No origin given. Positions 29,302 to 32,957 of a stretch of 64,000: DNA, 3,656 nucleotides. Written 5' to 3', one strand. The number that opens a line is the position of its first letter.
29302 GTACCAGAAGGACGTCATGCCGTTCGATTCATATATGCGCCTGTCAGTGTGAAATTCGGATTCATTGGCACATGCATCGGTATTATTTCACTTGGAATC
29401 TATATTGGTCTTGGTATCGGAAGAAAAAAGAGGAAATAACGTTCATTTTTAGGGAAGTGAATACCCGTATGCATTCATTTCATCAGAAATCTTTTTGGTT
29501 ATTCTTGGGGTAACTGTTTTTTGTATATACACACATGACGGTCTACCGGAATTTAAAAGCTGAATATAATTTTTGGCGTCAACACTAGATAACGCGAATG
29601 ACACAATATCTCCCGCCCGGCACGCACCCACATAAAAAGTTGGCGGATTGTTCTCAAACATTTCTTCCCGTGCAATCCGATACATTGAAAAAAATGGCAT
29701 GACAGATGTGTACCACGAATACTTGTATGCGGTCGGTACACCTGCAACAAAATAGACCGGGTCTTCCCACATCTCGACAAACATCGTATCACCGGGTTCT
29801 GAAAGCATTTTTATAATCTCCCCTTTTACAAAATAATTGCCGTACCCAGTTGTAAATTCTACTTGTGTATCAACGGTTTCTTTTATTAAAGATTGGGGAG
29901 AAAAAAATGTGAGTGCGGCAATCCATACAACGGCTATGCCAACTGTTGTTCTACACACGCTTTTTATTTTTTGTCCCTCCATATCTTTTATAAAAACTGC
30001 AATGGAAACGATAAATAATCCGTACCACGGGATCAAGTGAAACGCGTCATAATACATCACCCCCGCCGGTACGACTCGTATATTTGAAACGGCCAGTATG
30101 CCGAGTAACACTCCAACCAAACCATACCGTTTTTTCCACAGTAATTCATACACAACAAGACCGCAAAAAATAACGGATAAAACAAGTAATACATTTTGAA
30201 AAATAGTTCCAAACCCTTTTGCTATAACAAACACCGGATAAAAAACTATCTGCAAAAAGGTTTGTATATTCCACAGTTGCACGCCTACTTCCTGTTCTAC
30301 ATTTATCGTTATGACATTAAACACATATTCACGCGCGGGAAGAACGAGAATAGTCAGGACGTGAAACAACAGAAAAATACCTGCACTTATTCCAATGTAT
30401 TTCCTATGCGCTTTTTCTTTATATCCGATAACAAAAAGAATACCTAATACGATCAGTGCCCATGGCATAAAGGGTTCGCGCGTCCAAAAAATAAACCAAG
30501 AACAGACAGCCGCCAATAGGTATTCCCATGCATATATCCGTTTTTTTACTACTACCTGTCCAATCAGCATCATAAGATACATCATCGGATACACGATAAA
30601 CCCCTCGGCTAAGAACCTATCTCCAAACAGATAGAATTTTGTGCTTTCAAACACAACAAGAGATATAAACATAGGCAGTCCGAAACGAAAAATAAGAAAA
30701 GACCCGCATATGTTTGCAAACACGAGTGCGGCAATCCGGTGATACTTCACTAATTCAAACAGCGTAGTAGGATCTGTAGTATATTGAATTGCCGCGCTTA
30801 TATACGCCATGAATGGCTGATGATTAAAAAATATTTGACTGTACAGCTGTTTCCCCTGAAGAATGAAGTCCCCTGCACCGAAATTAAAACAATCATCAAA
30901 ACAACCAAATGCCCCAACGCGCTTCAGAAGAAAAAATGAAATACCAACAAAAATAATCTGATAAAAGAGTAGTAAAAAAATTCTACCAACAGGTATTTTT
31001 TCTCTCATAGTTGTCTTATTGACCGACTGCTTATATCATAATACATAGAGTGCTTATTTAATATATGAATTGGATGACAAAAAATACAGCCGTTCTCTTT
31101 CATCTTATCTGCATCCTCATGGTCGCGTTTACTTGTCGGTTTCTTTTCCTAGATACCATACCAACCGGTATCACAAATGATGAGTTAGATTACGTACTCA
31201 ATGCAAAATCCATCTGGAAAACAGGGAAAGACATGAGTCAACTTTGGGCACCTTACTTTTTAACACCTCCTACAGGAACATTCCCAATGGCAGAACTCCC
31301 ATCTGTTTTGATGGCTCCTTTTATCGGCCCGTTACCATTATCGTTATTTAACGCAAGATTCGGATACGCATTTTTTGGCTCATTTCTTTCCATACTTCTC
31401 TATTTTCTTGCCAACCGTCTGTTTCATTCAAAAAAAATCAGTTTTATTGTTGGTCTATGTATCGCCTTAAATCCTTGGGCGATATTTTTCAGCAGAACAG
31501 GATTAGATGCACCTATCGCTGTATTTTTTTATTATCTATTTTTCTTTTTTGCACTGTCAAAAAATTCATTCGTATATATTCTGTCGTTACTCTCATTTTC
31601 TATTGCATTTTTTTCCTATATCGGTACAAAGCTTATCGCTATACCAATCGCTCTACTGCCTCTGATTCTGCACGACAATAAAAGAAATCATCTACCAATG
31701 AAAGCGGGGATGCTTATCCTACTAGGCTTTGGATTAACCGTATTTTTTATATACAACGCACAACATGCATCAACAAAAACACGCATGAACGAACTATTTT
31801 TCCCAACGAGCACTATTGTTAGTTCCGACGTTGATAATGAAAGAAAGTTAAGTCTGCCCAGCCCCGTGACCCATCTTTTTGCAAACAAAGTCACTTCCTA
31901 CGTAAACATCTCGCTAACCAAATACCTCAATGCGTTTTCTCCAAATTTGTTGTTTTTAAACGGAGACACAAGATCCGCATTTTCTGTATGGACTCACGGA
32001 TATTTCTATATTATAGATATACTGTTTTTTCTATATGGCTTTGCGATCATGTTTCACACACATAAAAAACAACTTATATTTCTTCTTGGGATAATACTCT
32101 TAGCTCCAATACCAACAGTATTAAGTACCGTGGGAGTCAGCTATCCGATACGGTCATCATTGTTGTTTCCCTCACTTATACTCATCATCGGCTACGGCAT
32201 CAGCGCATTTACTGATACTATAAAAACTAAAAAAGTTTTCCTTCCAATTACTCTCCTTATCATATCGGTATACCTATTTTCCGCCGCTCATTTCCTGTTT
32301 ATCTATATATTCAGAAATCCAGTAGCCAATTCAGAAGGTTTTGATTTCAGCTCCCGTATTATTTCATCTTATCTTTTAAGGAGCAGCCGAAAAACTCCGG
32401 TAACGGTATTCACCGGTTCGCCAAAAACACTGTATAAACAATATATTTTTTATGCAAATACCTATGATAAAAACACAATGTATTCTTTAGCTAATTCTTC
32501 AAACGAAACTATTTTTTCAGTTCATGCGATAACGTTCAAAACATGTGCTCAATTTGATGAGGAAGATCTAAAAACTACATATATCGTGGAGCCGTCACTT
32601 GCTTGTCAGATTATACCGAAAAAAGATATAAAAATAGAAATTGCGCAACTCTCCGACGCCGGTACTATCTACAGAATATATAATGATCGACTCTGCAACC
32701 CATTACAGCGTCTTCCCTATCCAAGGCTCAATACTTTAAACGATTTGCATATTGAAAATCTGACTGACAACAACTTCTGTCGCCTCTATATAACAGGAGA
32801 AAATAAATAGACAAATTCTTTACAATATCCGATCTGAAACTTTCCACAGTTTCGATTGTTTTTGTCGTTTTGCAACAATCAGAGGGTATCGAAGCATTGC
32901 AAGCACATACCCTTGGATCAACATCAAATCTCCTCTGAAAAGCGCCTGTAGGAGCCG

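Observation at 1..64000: About 55-kb co-directional 'glyco-island': 22 GT-C membrane proteins + 15 GT-A/GT-B enzymes + 2 flippases, with no recognisable priming phosphoglycosyltransferase or Wzy/Wzz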

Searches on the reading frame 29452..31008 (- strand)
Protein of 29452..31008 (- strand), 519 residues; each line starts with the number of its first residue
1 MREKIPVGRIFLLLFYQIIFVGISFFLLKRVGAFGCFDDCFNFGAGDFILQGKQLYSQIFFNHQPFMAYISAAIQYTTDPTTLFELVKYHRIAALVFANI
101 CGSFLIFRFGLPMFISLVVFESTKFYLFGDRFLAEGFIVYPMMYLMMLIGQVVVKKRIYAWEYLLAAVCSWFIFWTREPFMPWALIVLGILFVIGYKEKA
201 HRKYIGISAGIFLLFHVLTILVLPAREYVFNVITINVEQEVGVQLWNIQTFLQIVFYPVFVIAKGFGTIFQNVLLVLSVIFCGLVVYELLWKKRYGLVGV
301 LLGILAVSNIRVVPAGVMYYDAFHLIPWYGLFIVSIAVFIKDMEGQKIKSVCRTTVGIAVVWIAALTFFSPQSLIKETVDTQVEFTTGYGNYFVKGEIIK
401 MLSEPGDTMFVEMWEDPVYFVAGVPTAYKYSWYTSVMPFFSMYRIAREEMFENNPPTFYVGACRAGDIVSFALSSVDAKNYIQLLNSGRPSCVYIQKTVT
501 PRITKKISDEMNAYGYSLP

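Call 6: search_protein_families(library=pfam, proteins=[window:29452-31008:-], max_evalue=0.01)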
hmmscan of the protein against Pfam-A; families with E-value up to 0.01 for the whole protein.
window:29452-31008:- (519 aa): 0 families

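Call 14: search_protein_families(library=pfam, proteins=[window:29452-31008:-], max_evalue=10)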
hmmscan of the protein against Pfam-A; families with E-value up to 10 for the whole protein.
window:29452-31008:- (519 aa): 2 families
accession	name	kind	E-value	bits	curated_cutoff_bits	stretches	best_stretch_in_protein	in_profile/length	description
PF13126.11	DUF3975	-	1.4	9.8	25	1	321-365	23-67/80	Protein of unknown function (DUF3975)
PF11293.13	DUF3094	-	5.3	7.2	27.1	1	177-195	25-43/55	Protein of unknown function (DUF3094)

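Call 15: search_protein_families(library=ncbifam, proteins=[window:29452-31008:-], max_evalue=1)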
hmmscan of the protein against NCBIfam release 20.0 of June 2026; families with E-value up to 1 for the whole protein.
window:29452-31008:- (519 aa): 0 families

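Call 43: search_protein_representatives(protein=window:29452-31008:-)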
Query: 519 residues. Proteins with E-value up to 0.001 (for the whole library): 430; up to 1e-10: 365; up to 1e-30: 220. The best 150 are listed.
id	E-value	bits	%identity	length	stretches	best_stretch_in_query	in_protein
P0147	2.8e-214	729.3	63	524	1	8-518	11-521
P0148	1.9e-112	393.3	42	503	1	27-519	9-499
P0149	2.6e-108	379.7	40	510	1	15-518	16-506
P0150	1.2e-106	374.1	38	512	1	14-517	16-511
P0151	7.2e-105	368.3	39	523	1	23-519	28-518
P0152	2.6e-104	366.5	39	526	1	15-516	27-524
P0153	3.5e-101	356.1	41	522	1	14-506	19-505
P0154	3.3e-99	349.6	41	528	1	9-517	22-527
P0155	4.5e-99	349.2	38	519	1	19-517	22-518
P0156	1.7e-98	347.3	37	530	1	7-519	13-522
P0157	5.3e-98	345.6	40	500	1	14-506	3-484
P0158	1.0e-97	344.7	38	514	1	13-504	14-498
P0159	2.4e-97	343.5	40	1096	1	16-518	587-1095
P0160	3.7e-97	342.9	38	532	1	6-502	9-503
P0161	1.5e-95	337.5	38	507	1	10-506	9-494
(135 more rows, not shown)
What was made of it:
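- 29449..31008 (-): g25 (WAV51_03005), GT-C of a CPR-restricted family with no Pfam model. 430 clusters at 50% identity (call 43).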

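Call 45: search_protein_families(library=pfam, alignment_id=A1, max_evalue=0.01)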
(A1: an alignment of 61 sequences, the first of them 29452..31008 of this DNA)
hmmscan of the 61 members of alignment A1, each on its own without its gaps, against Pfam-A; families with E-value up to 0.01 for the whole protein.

A. member 1, window:29452-31008:- (519 aa): 0 families

B. families by the number of members that match (of 61 scanned): 0 families
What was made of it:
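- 29449..31008 (-): 0 of 61 members hit Pfam (call 45).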

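Call 46: search_solved_structures(query=A1, max_evalue=10, show_alignments=1)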
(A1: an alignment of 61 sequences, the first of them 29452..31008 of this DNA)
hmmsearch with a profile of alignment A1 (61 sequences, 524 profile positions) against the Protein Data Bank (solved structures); distinct sequences matched with E-value up to 10: 3.
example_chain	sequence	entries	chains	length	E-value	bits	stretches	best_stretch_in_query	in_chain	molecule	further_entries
6gv1_A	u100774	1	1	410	1.7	10.5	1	252-352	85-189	Major Facilitator Superfamily multidrug/H+ antiporter MdfA from E.coli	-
6euq_A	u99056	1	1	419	1.8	10.4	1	252-352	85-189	Multidrug transporter MdfA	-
8k1l_A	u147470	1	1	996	7.7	8.4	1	321-383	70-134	Na+,K+-ATPase alpha2KK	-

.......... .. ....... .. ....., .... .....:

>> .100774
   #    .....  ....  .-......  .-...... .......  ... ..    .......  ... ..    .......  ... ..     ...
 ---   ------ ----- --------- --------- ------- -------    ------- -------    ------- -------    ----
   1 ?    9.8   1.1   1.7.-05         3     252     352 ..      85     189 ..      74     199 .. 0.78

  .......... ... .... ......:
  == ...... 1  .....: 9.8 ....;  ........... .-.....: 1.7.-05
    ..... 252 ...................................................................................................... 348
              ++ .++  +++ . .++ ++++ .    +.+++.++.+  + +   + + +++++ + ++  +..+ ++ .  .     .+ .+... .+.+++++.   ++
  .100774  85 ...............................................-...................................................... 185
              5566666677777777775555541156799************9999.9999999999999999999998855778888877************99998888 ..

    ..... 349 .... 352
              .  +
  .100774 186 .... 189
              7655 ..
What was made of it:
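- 29449..31008 (-): No PDB sequence hit (call 46).
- Tried and rejected: A profile of the g25 family against PDB sequences gave nothing (call 46).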

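Call 52: find_homologous_proteins(query=window:29452-31008:-)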
Query window:29452-31008:- (519 aa): 337 proteins with E <= 0.001 among 8000 candidates; the best 120 are listed.
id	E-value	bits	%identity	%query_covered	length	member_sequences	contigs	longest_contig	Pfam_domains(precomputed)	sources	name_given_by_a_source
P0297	0.0e+0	1166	100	100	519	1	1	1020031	-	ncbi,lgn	ncbi:MAG: hypothetical protein WAV51_03005 [Microgenomates group bacterium]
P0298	1.3e-284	963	83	98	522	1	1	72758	-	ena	-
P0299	2.6e-248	843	74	96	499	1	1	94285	-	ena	-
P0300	5.3e-244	829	69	100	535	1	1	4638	-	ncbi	-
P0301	2.5e-238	810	69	98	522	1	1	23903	-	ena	-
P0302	4.3e-234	796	68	98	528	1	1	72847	-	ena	-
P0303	2.8e-231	787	67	98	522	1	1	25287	-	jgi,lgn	-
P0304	3.9e-231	787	67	100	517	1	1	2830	-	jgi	-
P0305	8.3e-228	776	65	100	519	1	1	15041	-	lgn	-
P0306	1.1e-217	742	64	98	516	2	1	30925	-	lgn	-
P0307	4.5e-215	734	61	100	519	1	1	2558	-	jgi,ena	-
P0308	2.9e-214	731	62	100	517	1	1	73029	-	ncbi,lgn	-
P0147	8.8e-214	729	63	99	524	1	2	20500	-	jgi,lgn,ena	-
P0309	2.0e-211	722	62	98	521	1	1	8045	-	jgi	jgi:hypothetical protein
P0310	1.2e-209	716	62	100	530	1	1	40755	-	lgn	-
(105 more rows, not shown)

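Call 63: predict_structure(alignment_id=A4)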
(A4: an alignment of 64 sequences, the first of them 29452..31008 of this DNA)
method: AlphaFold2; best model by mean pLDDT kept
length: 519 residues; sequences in the alignment: 64
mean_pLDDT: 92.5   pTM: 0.92
mean pLDDT of the five models: 92.5, 92.5, 92.0, 91.3, 91.3
residues with pLDDT >= 90: 403; 70-90: 108; 50-70: 5; < 50: 3
segments of 3 or more residues with pLDDT < 50: none
pLDDT, mean of each block of 10 residues (from residue 1): 80 97 92 81 95 95 96 98 94 97 97 95 88 93 98 93 98 96 98 95 98 98 95 86 76 96 94 95 95 94 96 89 94 94 77 80 86 85 89 95 97 90 96 90 96 97 82 92 95 96 96 95
secondary structure, 60 per line:
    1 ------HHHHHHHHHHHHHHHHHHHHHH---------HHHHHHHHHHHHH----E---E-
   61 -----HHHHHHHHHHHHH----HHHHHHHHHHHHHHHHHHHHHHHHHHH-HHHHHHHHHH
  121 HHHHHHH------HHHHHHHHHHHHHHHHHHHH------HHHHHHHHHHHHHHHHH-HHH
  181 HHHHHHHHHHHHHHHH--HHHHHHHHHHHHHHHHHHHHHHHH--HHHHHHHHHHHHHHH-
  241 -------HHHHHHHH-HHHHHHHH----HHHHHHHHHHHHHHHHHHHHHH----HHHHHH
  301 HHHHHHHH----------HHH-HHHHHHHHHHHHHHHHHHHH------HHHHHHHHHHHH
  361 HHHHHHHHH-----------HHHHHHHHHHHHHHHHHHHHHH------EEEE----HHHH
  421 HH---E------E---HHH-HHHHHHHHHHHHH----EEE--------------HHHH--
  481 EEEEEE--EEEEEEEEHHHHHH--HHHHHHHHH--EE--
elements in order: H7-28 H38-50 H66-78 H83-109 H111-127 H134-153 H160-176 H178-196 H199-222 H225-239 H248-255 H257-264 H269-290 H295-308 H323-342 H349-369 H381-402 E409-412 H417-422 H441-453 E458-460 H475-478 E481-486 E489-496 H497-502 H505-513
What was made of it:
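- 29449..31008 (-): AF2 pLDDT 92.5 (call 63).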

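Call 80: find_related_loci(query=A4, collection=genome_contigs, flank=10000)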
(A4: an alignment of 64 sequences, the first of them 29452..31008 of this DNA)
Query A4 (519 aa) in genome_contigs; peptide patterns used: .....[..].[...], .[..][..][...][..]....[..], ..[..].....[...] (x = any residue, [..] = any of these).
206 stretches matched a pattern; 90 encode a relative of the query (tblastn E <= 1e-3); the best 80 are kept; 80 distinct loci.
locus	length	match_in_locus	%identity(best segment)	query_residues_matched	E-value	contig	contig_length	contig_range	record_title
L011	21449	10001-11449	43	29-519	1e-125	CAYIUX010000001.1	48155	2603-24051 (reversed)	MAG TPA_asm: uncultured Gammaproteobacteria bacterium isolate ERP119705_co5_62 genome assembly, contig: NODE_673_length_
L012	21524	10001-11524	39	13-519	8e-112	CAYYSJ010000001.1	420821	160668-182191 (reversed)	MAG TPA_asm: uncultured Gammaproteobacteria bacterium isolate SRP272529_co1_214 genome assembly, contig: NODE_3_length_4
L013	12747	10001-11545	38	1-518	1e-111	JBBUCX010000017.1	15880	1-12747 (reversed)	MAG: Patescibacteria group bacterium isolate H51-bin115_1 H51_bin115_1_000000000017, whole genome shotgun sequence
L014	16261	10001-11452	40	12-506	5e-105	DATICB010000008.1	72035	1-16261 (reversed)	MAG TPA_asm: Patescibacteria group bacterium isolate SMAG_U16305 k141_532219, whole genome shotgun sequence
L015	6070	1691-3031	41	29-498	9e-105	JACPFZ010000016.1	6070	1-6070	MAG: Candidatus Gottesmanbacteria bacterium isolate NC_groundwater_374_Ag_B-0.1um_46_9 GD18-4_B1_scaffold_376724, whole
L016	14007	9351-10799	38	30-519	9e-104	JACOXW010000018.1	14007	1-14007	MAG: Candidatus Levyibacteriota bacterium isolate NC_groundwater_163_Ag_S-0.1um_40_14 S4_GD2017_2_S1_scaffold_4497, whol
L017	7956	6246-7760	37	3-518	3e-103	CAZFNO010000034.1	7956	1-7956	MAG TPA_asm: uncultured Gammaproteobacteria bacterium isolate binchicken_co134_351 genome assembly, contig: NODE_20339_l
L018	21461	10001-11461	38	29-519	4e-103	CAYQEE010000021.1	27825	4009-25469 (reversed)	MAG TPA_asm: uncultured Gammaproteobacteria bacterium isolate SRP272529_co2_240 genome assembly, contig: NODE_2601_lengt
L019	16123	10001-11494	39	28-519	1e-102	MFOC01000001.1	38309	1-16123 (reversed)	MAG: Candidatus Levybacteria bacterium RIFCSPHIGHO2_02_FULL_40_18 rifcsphigho2_02_scaffold_1206, whole genome shotgun se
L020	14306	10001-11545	38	3-518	8e-102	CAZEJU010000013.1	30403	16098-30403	MAG TPA_asm: uncultured Gammaproteobacteria bacterium isolate binchicken_co105_439 genome assembly, contig: NODE_1848_le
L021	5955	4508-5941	39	28-506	2e-101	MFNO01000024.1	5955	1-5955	MAG: Candidatus Levybacteria bacterium RIFCSPHIGHO2_01_FULL_38_26 rifcsphigho2_01_scaffold_43885, whole genome shotgun s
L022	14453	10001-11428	39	29-506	2e-101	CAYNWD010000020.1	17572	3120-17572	MAG TPA_asm: uncultured Gammaproteobacteria bacterium isolate binchicken_co38_90 genome assembly, contig: NODE_6771_leng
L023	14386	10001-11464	39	27-518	5e-100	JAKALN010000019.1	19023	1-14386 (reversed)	MAG: bacterium isolate WY5.bin128 NODE_4630_length_19023_cov_9.742273, whole genome shotgun sequence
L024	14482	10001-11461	38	30-519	5e-99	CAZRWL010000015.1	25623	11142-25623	MAG TPA_asm: uncultured Gammaproteobacteria bacterium isolate SRP269290_co1_1073 genome assembly, contig: NODE_2195_leng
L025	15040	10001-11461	38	30-519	1e-98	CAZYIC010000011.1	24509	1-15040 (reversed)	MAG TPA_asm: uncultured Gammaproteobacteria bacterium isolate binchicken_co38_456 genome assembly, contig: NODE_4213_len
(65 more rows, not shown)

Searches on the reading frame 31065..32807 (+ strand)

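Call 6: search_protein_families(library=pfam, proteins=[window:31065-32807:+], max_evalue=0.01)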
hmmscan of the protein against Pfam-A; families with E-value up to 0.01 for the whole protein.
window:31065-32807:+ (581 aa): 0 families

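Call 14: search_protein_families(library=pfam, proteins=[window:31065-32807:+], max_evalue=10)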
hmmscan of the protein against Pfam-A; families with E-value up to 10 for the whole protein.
window:31065-32807:+ (581 aa): 1 family
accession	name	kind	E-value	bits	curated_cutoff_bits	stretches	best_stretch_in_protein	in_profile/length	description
PF12459.13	DltX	-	5.5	7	25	1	305-327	9-31/43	D-Ala-teichoic acid biosynthesis protein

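Call 15: search_protein_families(library=ncbifam, proteins=[window:31065-32807:+], max_evalue=1)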
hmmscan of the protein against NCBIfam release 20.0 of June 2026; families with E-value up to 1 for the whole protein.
window:31065-32807:+ (581 aa): 0 families
